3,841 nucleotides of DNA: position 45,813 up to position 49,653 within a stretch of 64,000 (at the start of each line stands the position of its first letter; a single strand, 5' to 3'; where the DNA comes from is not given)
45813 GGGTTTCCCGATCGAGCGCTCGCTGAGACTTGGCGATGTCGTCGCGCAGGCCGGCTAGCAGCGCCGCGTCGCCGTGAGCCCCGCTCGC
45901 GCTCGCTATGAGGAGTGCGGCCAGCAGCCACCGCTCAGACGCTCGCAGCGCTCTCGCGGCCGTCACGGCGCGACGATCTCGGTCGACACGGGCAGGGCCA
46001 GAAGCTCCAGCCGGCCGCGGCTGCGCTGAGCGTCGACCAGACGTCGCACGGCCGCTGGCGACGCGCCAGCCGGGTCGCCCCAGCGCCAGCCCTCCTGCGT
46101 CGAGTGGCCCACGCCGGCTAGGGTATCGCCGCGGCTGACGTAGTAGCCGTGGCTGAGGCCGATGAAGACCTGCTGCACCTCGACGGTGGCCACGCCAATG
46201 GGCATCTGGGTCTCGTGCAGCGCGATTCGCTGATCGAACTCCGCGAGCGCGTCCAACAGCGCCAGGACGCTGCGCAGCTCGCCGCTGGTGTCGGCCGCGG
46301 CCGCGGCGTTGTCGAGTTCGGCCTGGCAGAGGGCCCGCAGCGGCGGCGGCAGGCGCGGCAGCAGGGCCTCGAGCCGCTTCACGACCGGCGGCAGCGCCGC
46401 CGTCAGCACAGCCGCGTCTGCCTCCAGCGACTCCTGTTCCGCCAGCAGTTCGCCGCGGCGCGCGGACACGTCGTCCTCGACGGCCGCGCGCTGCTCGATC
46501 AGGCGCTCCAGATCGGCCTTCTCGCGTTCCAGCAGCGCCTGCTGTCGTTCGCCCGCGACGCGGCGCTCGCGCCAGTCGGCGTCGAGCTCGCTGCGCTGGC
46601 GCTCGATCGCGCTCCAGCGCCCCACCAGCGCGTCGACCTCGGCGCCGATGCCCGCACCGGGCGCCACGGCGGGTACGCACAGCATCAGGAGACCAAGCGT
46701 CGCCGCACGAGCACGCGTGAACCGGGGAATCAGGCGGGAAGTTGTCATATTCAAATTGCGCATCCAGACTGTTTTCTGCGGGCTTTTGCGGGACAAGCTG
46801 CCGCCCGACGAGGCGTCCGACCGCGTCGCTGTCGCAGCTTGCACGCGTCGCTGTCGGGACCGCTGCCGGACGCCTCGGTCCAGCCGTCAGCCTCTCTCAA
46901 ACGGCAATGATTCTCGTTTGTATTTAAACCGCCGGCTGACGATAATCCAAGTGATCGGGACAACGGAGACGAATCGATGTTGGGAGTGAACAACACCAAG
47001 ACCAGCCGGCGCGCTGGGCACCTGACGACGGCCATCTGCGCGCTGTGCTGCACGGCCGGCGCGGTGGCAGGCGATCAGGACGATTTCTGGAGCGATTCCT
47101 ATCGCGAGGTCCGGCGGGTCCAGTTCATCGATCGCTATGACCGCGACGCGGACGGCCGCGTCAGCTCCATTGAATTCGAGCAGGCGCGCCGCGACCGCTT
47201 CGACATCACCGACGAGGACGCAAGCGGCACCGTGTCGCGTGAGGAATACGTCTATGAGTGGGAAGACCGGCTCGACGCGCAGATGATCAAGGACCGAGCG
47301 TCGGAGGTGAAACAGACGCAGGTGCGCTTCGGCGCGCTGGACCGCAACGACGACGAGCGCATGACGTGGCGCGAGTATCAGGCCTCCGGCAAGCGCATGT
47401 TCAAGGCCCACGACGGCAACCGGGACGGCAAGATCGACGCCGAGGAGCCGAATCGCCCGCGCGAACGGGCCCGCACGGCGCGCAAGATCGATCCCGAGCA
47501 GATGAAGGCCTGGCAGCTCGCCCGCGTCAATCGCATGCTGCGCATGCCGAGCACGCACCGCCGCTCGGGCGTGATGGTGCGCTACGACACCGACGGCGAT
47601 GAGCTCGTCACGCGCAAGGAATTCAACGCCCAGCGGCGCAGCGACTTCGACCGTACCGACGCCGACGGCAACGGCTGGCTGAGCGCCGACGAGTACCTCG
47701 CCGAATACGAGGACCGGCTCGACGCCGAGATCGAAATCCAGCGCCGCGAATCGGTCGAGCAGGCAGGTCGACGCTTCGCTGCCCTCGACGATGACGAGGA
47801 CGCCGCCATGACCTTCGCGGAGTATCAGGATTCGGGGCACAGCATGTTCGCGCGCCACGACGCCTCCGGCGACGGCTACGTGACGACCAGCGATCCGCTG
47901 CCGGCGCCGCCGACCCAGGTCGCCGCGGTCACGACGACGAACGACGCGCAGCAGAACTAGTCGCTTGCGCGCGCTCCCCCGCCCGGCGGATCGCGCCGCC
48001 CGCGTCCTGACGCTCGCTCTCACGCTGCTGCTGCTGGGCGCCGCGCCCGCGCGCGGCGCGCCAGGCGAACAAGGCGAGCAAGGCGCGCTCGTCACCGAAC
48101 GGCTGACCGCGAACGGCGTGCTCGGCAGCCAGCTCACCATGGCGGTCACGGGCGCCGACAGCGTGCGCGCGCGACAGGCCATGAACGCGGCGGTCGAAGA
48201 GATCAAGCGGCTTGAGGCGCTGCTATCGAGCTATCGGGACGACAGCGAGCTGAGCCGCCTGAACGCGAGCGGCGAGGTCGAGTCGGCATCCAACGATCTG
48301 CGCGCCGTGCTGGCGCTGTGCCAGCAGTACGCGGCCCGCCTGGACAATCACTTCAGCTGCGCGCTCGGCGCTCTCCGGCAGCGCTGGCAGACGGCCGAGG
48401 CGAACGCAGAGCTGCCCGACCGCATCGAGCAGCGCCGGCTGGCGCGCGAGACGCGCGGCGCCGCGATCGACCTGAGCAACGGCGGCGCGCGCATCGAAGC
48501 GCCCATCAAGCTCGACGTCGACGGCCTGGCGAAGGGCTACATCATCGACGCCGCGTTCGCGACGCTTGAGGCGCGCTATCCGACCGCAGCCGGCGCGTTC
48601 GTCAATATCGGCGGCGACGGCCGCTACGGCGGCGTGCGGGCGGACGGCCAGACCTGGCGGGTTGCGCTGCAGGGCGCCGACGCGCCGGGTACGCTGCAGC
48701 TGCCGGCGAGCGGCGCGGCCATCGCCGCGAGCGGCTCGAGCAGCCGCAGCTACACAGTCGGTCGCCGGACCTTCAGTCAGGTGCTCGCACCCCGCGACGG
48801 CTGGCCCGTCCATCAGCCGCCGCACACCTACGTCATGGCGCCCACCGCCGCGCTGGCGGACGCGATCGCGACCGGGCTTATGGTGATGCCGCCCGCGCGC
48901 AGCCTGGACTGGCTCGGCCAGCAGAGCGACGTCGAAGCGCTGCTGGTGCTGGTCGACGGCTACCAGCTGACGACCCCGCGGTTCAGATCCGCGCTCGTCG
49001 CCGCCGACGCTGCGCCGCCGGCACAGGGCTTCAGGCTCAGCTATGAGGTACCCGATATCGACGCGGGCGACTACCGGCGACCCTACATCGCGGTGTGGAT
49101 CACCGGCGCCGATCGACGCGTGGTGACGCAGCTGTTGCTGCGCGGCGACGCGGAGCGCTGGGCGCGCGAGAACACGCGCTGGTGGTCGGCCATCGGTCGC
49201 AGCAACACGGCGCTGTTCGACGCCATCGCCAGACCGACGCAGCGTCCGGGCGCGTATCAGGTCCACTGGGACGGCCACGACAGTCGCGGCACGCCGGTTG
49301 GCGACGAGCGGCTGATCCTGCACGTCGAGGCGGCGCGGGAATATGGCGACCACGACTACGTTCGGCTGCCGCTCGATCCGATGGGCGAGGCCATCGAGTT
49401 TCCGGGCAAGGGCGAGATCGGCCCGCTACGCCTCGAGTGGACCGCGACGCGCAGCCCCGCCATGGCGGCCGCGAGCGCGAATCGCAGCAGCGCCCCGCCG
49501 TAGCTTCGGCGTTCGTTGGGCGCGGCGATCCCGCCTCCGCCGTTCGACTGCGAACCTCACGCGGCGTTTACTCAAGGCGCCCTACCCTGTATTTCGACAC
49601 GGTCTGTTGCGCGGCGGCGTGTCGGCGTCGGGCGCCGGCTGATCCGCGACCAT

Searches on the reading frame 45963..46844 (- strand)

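Call 32: search_protein_families(library=pfam, proteins=[window:45963-46844:-], max_evalue=0.00001)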
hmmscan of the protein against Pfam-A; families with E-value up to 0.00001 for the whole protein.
window:45963-46844:- (293 aa): 1 family
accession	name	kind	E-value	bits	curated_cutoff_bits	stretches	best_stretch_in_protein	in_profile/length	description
PF11932.13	DUF3450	-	6.2e-21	75.2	32.6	1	55-286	9-240/241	Protein of unknown function (DUF3450)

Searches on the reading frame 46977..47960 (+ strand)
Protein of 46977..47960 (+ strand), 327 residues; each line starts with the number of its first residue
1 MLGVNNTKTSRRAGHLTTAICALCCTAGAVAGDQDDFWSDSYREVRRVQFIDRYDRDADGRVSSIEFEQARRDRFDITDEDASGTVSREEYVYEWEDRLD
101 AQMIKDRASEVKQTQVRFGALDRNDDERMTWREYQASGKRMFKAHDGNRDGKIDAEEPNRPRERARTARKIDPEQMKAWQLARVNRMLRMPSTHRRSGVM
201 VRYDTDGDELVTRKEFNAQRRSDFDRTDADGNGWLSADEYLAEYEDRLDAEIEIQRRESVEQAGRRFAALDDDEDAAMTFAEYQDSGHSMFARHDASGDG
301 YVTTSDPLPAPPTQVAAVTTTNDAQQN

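Call 33: search_protein_families(library=pfam, proteins=[window:46977-47960:+], max_evalue=0.00001)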
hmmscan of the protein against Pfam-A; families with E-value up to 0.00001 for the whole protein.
window:46977-47960:+ (327 aa): 4 families
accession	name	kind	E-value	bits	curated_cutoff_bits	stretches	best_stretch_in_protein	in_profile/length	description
PF13405.12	EF-hand_6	-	8.6e-16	56.5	25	0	139-157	3-21/30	EF-hand domain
PF00036.39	EF-hand_1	-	9.3e-15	53.5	25.4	0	139-157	3-21/29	EF hand domain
PF13499.12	EF-hand_7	-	1.2e-14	54.8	30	0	139-216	5-62/67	EF-hand domain pair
PF13202.12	EF-hand_5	-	2.2e-07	30.5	25.9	0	141-157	4-20/25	EF hand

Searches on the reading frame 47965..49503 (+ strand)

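Call 33: search_protein_families(library=pfam, proteins=[window:47965-49503:+], max_evalue=0.00001)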
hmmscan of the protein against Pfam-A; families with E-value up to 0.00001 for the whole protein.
window:47965-49503:+ (512 aa): 2 families
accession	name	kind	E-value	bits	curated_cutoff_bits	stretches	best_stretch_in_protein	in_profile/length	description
PF02424.20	ApbE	-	7.7e-48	163.7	25.6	1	66-327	12-266/266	ApbE family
PF10029.15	DUF2271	-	5.4e-28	97.8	27.3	1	358-486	4-135/136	Predicted periplasmic protein (DUF2271)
